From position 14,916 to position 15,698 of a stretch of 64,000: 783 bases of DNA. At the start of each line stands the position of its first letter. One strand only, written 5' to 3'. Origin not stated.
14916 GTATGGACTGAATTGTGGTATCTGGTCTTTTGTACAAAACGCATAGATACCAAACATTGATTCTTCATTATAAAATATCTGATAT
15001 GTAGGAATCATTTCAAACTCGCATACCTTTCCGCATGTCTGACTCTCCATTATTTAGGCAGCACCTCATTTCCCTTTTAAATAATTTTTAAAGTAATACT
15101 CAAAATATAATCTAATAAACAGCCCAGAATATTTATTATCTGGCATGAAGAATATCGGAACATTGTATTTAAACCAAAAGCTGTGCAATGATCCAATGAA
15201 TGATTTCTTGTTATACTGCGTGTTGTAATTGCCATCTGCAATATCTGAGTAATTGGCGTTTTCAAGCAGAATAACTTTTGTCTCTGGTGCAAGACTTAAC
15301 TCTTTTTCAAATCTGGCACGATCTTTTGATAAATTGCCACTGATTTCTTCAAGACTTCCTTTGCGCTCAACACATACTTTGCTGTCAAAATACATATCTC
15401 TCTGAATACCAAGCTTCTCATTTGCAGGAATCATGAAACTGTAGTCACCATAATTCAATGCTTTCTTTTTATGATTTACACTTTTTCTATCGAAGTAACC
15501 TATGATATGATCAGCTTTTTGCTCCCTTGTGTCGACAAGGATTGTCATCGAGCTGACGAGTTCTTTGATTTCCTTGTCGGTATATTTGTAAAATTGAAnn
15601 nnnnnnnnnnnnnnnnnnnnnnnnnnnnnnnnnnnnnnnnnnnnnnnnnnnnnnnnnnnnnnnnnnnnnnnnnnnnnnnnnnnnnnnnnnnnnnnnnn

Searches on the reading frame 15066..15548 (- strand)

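Call 65: search_protein_families(library=pfam, max_evalue=0.01, proteins=[window:15066-15548:-])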
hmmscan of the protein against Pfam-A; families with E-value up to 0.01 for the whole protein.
window:15066-15548:- (160 aa): 1 family
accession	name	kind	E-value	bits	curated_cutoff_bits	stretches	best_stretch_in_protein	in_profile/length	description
PF02732.21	ERCC4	-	1.5e-13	51.3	24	1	5-145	1-137/140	ERCC4 domain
